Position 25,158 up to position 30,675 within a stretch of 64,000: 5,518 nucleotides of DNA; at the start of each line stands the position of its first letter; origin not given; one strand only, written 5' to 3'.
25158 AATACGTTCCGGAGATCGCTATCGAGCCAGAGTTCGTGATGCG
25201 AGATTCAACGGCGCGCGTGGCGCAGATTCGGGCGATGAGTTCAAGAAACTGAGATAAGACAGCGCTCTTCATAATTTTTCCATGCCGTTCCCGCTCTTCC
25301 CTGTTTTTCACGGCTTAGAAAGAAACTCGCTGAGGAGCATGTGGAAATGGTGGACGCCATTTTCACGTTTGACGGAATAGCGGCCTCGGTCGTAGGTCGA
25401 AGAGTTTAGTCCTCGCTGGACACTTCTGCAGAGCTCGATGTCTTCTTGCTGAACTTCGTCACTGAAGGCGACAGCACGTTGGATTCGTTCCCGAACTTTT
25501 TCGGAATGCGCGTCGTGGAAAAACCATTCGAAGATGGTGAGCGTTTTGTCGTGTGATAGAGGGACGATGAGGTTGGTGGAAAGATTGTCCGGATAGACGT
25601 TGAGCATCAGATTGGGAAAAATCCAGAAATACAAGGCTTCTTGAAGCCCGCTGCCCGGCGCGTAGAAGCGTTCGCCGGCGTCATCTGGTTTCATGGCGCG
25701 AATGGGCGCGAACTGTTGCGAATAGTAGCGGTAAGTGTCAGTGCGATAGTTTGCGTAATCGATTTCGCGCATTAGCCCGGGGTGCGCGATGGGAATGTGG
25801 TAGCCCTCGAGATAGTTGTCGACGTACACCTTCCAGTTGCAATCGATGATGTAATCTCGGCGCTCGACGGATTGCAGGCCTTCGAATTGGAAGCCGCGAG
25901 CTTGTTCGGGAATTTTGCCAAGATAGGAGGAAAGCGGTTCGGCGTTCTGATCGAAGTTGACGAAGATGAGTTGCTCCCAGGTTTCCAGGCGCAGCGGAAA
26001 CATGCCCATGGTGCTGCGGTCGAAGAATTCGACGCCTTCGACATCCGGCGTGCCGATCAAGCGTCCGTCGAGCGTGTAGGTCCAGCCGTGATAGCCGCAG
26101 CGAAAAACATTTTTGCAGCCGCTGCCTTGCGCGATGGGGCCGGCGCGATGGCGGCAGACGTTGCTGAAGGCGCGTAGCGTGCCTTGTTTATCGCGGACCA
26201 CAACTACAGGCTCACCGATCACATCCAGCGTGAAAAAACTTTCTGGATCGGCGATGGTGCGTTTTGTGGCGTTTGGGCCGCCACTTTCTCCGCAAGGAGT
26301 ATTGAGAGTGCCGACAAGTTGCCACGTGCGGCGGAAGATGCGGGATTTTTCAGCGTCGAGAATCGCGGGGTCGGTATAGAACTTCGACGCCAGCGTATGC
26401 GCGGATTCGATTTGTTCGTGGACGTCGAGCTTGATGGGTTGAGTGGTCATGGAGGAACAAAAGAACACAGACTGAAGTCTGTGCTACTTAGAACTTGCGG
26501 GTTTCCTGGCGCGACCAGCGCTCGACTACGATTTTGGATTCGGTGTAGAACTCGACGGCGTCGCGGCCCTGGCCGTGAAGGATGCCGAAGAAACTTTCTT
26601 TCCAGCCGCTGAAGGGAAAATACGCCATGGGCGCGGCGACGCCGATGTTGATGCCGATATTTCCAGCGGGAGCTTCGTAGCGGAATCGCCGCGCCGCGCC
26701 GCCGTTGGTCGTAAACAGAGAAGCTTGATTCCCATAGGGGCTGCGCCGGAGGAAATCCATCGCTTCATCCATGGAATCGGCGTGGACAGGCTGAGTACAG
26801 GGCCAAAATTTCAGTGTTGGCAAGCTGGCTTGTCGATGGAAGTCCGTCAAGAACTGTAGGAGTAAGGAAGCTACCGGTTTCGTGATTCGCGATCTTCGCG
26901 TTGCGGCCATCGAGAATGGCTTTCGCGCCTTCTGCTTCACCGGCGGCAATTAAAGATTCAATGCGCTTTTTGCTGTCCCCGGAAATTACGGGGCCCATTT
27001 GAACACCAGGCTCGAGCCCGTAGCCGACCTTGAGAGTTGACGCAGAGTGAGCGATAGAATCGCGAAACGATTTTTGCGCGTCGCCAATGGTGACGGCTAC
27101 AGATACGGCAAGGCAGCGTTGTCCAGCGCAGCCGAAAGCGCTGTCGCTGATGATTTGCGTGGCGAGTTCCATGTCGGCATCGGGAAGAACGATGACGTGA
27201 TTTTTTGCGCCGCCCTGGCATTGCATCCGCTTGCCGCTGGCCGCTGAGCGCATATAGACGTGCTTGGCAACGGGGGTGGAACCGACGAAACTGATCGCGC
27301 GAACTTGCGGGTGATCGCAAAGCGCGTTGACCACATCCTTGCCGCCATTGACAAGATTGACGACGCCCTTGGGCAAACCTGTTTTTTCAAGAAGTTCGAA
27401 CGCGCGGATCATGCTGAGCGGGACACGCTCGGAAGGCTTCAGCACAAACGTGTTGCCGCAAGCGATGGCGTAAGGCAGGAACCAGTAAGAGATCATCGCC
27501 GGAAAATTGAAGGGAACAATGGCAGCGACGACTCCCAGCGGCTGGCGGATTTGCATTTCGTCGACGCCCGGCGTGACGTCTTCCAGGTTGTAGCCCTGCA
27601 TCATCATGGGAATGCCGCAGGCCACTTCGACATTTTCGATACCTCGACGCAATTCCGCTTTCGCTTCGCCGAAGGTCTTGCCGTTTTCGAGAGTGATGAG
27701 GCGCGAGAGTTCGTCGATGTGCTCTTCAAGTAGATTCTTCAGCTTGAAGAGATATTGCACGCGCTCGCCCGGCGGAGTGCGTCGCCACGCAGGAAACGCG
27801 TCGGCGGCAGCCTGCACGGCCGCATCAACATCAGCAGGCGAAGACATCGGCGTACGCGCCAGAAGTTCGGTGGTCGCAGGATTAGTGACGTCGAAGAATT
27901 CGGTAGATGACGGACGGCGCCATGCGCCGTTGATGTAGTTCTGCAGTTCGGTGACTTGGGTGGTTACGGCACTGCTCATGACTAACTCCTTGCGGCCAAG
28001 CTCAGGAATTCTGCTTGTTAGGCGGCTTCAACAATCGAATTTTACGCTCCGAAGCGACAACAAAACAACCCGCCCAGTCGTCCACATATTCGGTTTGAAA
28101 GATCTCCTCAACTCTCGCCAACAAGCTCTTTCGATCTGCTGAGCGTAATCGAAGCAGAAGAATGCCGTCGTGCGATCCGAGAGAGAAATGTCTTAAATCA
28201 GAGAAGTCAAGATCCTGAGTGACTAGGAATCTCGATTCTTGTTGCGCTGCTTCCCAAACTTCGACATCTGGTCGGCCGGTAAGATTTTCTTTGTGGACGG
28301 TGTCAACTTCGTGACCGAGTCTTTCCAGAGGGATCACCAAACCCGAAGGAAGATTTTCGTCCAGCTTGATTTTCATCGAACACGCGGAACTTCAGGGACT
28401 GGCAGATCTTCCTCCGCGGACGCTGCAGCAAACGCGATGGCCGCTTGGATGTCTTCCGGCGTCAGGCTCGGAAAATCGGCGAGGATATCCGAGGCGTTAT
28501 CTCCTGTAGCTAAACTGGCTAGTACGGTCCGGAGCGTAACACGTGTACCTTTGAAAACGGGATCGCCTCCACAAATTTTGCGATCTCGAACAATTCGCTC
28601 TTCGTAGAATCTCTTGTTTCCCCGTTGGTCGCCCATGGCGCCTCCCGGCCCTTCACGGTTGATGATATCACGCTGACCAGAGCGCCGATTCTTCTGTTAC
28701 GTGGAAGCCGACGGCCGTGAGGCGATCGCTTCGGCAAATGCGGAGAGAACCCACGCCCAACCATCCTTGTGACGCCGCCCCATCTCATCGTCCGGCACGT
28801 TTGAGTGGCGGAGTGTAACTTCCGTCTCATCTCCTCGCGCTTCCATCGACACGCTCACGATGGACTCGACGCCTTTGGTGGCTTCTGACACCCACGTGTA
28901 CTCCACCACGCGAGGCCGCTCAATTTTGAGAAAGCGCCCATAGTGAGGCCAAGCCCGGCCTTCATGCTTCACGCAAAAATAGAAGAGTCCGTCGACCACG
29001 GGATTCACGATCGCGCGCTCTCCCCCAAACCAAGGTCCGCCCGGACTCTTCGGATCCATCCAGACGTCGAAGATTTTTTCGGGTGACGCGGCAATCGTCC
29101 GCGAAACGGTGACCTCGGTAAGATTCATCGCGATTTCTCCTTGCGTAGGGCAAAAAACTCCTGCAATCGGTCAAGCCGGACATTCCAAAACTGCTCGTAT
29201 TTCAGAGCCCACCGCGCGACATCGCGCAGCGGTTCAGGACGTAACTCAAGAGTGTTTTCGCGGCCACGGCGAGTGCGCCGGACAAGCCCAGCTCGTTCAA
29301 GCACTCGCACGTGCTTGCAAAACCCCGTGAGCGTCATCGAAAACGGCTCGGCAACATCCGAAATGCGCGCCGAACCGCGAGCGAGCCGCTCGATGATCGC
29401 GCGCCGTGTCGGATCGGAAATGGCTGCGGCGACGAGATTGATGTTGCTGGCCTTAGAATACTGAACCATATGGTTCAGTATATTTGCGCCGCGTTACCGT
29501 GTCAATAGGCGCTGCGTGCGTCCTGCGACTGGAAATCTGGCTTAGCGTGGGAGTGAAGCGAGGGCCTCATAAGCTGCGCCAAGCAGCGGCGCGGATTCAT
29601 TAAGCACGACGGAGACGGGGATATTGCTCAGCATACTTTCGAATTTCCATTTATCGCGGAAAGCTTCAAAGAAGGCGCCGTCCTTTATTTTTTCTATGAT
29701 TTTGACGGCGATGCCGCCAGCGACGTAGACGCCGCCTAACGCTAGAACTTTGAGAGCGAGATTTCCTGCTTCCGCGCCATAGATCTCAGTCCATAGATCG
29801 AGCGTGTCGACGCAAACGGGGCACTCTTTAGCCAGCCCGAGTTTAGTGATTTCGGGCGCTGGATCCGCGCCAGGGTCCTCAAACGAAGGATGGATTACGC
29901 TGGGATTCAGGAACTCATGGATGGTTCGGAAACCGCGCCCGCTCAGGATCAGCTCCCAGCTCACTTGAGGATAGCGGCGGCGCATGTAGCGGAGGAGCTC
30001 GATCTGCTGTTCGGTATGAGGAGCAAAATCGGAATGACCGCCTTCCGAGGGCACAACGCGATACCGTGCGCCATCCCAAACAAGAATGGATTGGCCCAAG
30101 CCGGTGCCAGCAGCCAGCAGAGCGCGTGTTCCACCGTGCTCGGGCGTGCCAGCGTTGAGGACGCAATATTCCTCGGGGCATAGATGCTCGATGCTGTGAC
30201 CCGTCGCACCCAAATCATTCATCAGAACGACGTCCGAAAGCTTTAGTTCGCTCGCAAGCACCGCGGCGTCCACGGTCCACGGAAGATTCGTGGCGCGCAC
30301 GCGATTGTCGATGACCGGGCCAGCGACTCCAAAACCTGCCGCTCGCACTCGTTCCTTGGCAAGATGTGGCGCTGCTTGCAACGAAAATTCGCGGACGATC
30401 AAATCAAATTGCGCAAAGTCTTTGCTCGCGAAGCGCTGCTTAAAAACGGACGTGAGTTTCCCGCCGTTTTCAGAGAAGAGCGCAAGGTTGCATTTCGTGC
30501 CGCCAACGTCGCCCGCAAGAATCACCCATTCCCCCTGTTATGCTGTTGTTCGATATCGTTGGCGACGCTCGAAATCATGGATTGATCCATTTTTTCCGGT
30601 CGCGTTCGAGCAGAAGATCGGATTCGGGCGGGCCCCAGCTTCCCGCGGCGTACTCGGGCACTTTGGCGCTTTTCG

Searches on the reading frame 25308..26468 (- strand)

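Call 18: search_protein_families(library=ncbifam, proteins=[window:25308-26468:-], max_evalue=0.00001)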
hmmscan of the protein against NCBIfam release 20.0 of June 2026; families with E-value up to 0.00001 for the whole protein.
window:25308-26468:- (386 aa): 6 families
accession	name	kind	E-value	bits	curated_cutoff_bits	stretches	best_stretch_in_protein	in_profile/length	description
NF058607.1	GlBtMonoOxGbcA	equivalog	3e-41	141.2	670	2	15-237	22-230/420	glycine betaine monooxygenase oxygenase subunit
NF042946.1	3PPDioc_HcaE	equivalog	1.3e-26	93.6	830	1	25-232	15-217/450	3-phenylpropionate/cinnamic acid dioxygenase subunit alpha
TIGR03228.1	anthran_1_2_A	equivalog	1.6e-23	83.2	671.9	1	23-230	13-214/438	anthranilate 1,2-dioxygenase large subunit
NF041684.1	ant_diox_AndAc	equivalog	1e-22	80.3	750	1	21-229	18-222/418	anthranilate 1,2-dioxygenase large subunit AndAc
TIGR03229.1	benzo_1_2_benA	equivalog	5.9e-19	68.2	780.95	1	24-230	14-216/433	benzoate 1,2-dioxygenase large subunit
NF052579.1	BetMthstMoxSdmAMthl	equivalog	6.5e-06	25.3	600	1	85-138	39-92/351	4beta-methylsterol monooxygenase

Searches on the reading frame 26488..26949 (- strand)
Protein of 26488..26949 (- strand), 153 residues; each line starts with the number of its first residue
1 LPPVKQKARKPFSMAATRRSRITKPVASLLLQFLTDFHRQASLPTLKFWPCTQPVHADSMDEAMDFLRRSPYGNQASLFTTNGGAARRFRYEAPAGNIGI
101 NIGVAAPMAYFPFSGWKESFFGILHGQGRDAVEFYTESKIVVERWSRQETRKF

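Call 91: search_protein_families(library=pfam, proteins=[window:26488-26949:-], max_evalue=0.001)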
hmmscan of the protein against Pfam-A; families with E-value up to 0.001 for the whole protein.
window:26488-26949:- (153 aa): 1 family
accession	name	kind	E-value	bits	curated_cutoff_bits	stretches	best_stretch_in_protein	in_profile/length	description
PF00171.27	Aldedh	-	1.2e-14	54.2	23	1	55-141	377-461/461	Aldehyde dehydrogenase family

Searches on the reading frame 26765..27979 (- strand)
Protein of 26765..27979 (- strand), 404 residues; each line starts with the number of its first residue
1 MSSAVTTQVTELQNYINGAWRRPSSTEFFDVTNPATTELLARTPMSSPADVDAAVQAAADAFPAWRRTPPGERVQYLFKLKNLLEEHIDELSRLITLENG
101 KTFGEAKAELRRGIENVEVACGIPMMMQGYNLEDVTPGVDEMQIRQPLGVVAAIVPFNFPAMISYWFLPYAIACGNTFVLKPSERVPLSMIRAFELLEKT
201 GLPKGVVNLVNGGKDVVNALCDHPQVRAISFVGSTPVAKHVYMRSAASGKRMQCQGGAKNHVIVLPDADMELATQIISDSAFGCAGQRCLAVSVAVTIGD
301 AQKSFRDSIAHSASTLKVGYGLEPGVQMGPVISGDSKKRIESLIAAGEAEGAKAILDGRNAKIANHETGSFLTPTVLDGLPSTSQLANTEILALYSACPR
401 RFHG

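Call 18: search_protein_families(library=ncbifam, proteins=[window:26765-27979:-], max_evalue=0.00001)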
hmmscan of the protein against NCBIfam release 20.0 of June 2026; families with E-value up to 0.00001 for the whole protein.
window:26765-27979:- (404 aa): 41 families (the best 25 are shown)
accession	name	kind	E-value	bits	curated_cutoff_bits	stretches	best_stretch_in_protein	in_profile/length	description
TIGR01722.1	MMSDH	subfamily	1.2e-128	429.9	448.5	1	13-392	2-380/477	CoA-acylating methylmalonate-semialdehyde dehydrogenase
NF042993.1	AlphKGSA_gudD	equivalog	5e-84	282.7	770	1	11-392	3-386/481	alpha-ketoglutaric semialdehyde dehydrogenase GucD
NF052305.1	DioxValDhHalo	equivalog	1.7e-82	277.9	750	1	11-392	4-386/483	2,5-dioxovalerate dehydrogenase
NF010000.0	PRK13473.1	subfamily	2.3e-76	257.3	615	1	12-392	3-380/475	aminobutyraldehyde dehydrogenase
TIGR01804.1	BADH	equivalog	3e-75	253.5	668.6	1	15-392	1-379/467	betaine-aldehyde dehydrogenase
TIGR02299.1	HpaE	equivalog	1.1e-74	251.8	638.35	1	13-392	2-384/488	5-carboxymethyl-2-hydroxymuconate semialdehyde dehydrogenase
NF045735.1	PaDhStyDPseudo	equivalog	1.3e-74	251.7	850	1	15-379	6-375/483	phenylacetaldehyde dehydrogenase StyD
NF009725.0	PRK13252.1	equivalog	1.8e-69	234.5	593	1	9-392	4-387/488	betaine-aldehyde dehydrogenase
TIGR01780.1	SSADH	subfamily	2.2e-68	231.2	646.35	1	31-390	1-358/448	succinate-semialdehyde dehydrogenase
NF002852.0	PRK03137.1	subfamily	3e-68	230.9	648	1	24-392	47-417/514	L-glutamate gamma-semialdehyde dehydrogenase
NF045736.1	PaDhStyDRhodo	equivalog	9.9e-64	215.6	800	1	13-392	4-385/479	phenylacetaldehyde dehydrogenase StyD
NF008415.0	PRK11241.1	equivalog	4.7e-63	213.5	828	1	10-392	9-388/482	NADP-dependent succinate-semialdehyde dehydrogenase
TIGR01237.1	D1pyr5carbox2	equivalog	1.9e-62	211.7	659.65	1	25-392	44-414/511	L-glutamate gamma-semialdehyde dehydrogenase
NF050084.1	pip_6_carb_DH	equivalog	1.8e-61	208.5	730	1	32-388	2-361/475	L-piperidine-6-carboxylate dehydrogenase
NF007497.0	PRK10090.1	equivalog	3.6e-61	207.4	500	1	9-392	4-385/480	aldehyde dehydrogenase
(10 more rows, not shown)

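Call 91: search_protein_families(library=pfam, proteins=[window:26765-27979:-], max_evalue=0.001)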
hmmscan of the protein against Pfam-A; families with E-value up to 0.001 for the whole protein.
window:26765-27979:- (404 aa): 1 family
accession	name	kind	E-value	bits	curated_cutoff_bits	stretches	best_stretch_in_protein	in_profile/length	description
PF00171.27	Aldedh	-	1.2e-113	380.5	23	1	20-391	1-369/461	Aldehyde dehydrogenase family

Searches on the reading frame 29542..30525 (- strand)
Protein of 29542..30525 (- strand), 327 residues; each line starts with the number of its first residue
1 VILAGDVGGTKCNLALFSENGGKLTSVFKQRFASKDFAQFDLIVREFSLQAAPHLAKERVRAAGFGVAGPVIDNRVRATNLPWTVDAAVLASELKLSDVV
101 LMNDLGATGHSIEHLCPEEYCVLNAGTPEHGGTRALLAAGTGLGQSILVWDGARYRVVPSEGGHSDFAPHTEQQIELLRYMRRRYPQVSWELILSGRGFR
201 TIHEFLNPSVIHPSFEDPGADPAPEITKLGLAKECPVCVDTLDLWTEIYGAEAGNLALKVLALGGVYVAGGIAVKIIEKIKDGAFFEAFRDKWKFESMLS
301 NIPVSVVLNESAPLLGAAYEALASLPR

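Call 18: search_protein_families(library=ncbifam, proteins=[window:29542-30525:-], max_evalue=0.00001)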
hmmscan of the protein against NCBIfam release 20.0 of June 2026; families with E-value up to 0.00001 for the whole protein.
window:29542-30525:- (327 aa): 7 families
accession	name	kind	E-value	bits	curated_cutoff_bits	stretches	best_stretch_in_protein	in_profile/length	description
NF001415.0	PRK00292.1-2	equivalog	1.6e-86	290.6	333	1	2-321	4-341/346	glucokinase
TIGR00749.1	glk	equivalog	8.5e-77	258.5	225.45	1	3-318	1-315/315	glucokinase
NF001416.0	PRK00292.1-3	equivalog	4e-64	216.9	383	1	3-319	14-329/339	glucokinase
NF001414.0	PRK00292.1-1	equivalog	3.7e-52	177.6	502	1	3-318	6-310/321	glucokinase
NF001417.0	PRK00292.1-4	equivalog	1.4e-51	175.2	468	1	2-318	15-321/342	glucokinase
NF010701.0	PRK14101.1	equivalog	1.6e-45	155.5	920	1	3-317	21-324/638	bifunctional transcriptional regulator/glucokinase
NF009073.0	PRK12408.1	subfamily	3.8e-45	154.5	240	1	2-318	18-329/338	glucokinase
